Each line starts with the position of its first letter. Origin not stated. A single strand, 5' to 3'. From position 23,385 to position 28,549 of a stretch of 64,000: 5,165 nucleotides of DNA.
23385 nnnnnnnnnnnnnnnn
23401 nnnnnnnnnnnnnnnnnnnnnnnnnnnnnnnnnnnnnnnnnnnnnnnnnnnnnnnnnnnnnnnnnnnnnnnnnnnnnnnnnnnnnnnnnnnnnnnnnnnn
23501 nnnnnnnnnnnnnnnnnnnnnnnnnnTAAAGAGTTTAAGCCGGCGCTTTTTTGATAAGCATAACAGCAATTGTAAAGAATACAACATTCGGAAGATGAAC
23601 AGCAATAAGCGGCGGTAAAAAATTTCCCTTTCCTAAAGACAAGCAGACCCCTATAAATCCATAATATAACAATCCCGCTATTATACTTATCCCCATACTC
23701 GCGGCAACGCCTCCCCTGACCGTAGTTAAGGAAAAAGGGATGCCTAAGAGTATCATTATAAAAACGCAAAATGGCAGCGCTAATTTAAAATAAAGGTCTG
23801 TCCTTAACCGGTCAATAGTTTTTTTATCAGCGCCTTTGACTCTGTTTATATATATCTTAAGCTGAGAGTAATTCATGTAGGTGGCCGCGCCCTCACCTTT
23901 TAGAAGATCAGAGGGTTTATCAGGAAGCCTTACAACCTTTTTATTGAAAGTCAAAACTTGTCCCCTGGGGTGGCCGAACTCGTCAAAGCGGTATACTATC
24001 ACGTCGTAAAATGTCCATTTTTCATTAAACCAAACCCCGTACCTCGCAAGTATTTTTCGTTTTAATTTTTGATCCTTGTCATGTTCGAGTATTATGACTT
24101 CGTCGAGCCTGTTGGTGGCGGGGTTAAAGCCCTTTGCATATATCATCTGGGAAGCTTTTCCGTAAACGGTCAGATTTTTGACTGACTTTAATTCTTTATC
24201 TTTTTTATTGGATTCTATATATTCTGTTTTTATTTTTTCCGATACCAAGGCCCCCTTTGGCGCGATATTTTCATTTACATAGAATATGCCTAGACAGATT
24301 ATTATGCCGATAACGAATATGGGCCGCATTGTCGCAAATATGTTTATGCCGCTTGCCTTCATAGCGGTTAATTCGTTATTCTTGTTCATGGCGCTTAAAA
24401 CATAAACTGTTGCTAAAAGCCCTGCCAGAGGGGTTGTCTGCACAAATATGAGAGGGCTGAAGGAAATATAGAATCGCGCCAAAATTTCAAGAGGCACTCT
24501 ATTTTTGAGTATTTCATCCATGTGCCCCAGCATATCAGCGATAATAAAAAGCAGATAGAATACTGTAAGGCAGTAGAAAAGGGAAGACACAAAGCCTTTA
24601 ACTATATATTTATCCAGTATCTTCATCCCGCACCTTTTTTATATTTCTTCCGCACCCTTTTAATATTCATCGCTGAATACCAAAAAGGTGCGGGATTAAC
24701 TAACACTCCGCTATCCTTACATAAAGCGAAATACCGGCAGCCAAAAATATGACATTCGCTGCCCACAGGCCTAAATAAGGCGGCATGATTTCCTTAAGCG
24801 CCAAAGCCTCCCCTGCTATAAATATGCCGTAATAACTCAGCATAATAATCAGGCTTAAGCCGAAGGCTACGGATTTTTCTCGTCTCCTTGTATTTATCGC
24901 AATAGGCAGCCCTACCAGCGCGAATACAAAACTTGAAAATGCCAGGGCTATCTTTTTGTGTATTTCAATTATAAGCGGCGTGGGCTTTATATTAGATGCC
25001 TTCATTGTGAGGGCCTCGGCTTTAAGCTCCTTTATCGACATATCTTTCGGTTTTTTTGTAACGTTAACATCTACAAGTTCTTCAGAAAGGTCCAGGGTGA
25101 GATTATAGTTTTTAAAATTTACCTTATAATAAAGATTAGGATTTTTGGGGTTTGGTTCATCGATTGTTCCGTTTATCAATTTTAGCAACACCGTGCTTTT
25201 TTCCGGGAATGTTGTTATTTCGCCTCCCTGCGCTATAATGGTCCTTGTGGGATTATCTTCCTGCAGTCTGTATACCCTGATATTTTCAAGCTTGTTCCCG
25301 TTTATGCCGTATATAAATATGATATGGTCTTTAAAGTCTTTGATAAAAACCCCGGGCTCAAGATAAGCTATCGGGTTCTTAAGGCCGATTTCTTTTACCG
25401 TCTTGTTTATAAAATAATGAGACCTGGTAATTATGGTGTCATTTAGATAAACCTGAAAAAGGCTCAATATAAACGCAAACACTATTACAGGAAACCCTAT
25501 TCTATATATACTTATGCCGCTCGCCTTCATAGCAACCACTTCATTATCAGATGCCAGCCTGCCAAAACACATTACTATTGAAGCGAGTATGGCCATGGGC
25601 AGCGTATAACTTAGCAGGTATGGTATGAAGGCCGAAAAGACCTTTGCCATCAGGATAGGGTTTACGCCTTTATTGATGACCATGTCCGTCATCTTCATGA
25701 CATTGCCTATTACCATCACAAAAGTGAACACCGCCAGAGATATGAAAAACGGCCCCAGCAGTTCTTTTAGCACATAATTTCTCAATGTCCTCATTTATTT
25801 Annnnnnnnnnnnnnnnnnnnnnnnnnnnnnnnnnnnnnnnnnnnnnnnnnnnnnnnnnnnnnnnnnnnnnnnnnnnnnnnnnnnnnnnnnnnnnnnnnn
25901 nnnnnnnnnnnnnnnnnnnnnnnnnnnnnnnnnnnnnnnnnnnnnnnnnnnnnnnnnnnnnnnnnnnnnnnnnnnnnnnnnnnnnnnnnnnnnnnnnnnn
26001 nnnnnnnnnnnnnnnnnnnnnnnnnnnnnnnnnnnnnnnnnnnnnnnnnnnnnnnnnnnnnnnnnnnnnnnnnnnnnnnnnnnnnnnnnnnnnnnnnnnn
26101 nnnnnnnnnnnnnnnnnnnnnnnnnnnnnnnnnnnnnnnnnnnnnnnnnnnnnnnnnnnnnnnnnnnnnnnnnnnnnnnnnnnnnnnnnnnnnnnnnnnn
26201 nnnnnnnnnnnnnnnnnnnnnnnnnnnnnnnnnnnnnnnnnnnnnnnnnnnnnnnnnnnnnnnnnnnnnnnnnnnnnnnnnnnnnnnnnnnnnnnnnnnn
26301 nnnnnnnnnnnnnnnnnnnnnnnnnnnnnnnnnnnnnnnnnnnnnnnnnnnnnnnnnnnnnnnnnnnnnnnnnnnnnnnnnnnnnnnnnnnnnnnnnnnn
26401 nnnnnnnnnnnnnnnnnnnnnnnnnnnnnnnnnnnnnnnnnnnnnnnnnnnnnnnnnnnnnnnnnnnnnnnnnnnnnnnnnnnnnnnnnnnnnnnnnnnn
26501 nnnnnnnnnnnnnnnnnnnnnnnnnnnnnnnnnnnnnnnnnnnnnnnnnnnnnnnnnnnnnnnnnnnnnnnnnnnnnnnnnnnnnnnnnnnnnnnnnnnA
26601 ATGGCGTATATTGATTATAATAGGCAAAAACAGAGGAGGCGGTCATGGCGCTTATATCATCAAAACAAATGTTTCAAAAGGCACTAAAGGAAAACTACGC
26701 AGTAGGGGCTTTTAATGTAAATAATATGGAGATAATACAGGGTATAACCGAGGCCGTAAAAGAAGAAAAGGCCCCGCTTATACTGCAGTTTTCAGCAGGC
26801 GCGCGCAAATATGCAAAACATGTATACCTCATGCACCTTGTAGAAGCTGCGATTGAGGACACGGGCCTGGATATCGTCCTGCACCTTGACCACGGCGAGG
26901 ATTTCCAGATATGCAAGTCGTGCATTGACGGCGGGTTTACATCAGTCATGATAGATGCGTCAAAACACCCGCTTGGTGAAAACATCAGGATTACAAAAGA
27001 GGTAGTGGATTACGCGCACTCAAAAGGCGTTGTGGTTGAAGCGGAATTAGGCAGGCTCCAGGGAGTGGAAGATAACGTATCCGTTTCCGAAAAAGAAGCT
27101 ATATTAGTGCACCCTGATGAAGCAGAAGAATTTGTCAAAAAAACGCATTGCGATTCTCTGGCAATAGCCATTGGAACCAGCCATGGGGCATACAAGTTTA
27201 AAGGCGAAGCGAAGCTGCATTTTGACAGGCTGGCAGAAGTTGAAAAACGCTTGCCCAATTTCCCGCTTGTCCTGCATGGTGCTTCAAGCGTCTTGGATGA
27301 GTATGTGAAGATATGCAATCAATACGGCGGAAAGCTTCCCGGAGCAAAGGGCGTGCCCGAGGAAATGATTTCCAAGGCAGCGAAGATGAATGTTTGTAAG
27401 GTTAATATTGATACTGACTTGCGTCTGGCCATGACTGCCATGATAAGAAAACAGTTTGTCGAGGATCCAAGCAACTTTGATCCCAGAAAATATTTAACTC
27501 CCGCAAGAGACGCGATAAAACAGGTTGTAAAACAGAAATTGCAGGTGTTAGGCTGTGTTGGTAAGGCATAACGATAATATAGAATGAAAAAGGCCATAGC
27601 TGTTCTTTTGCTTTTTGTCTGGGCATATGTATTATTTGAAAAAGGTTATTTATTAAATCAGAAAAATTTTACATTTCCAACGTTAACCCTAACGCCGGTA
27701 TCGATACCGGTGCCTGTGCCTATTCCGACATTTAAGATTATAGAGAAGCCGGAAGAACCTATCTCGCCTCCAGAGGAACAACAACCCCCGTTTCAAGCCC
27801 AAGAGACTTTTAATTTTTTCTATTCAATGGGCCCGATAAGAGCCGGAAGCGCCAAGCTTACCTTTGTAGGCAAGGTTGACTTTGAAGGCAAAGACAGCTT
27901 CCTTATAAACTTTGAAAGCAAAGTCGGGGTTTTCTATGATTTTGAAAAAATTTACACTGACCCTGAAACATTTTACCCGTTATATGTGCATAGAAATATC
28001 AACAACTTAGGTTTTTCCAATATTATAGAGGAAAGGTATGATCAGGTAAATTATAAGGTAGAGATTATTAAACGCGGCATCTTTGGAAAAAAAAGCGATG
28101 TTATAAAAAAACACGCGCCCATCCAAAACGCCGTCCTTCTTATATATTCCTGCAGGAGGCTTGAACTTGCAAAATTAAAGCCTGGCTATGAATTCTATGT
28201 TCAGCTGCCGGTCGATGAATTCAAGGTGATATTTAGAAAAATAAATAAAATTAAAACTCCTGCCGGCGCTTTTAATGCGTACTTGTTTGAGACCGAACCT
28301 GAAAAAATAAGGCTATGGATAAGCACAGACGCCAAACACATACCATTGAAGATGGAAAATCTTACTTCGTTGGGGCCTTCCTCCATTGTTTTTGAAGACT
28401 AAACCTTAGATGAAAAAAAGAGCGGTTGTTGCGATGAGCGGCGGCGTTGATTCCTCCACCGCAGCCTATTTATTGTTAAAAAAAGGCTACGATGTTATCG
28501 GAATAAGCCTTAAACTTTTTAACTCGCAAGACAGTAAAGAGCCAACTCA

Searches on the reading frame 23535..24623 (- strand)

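Call 57: search_protein_families(library=pfam, proteins=[window:23535-24623:-], max_evalue=0.00001)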
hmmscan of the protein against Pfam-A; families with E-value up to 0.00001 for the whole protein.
window:23535-24623:- (362 aa): 1 family
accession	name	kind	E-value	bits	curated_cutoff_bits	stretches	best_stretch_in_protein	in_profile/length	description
PF03739.19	LptF_LptG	-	1.2e-77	261.8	27.9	1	5-358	1-352/353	Lipopolysaccharide export system permease LptF/LptG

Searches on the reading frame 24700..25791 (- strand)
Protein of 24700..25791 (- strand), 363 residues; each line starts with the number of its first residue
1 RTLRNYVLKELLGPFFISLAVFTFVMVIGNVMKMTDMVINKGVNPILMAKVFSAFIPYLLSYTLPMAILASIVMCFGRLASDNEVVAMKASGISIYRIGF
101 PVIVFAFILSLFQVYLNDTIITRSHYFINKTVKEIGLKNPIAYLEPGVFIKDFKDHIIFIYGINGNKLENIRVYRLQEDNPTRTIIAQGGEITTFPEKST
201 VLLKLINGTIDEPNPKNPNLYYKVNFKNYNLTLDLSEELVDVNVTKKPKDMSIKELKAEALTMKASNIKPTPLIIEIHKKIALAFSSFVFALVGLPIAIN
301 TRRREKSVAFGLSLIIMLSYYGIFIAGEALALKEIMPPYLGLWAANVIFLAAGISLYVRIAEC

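Call 57: search_protein_families(library=pfam, proteins=[window:24700-25791:-], max_evalue=0.00001)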
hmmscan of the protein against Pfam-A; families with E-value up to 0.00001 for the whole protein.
window:24700-25791:- (363 aa): 1 family
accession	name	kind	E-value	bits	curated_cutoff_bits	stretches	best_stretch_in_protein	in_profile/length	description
PF03739.19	LptF_LptG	-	5.3e-86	289.3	27.9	1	6-358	2-352/353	Lipopolysaccharide export system permease LptF/LptG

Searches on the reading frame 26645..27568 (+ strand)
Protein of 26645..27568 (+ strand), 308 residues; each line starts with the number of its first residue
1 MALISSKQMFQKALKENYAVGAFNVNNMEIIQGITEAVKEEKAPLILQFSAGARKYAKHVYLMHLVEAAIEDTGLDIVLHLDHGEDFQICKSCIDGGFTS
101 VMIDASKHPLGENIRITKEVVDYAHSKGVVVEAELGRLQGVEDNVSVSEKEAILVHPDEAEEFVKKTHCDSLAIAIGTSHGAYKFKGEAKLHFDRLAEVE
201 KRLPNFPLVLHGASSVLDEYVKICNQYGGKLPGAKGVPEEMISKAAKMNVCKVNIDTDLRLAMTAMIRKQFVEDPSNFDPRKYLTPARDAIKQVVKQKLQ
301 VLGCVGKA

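Call 57: search_protein_families(library=pfam, proteins=[window:26645-27568:+], max_evalue=0.00001)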
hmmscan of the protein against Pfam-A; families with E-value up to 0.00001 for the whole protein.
window:26645-27568:+ (308 aa): 1 family
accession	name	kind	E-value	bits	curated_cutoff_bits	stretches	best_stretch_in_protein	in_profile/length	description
PF01116.26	F_bP_aldolase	-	5e-104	348.2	25.5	2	5-228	2-223/277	Fructose-bisphosphate aldolase class-II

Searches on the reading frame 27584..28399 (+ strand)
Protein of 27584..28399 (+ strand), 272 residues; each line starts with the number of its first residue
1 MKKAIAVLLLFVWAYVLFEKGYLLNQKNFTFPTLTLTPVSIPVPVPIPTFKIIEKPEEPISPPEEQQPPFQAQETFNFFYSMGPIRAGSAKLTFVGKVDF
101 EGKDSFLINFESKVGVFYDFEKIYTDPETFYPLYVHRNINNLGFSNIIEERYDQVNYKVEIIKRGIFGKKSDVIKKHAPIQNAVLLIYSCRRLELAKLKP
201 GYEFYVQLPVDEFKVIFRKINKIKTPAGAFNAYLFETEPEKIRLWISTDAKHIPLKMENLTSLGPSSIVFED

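Call 57: search_protein_families(library=pfam, proteins=[window:27584-28399:+], max_evalue=0.00001)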
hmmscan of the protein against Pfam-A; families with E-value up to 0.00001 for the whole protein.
window:27584-28399:+ (272 aa): 1 family
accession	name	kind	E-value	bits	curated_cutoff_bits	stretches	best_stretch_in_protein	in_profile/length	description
PF11306.15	DUF3108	-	9e-13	48.9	26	1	81-261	7-199/209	Protein of unknown function (DUF3108)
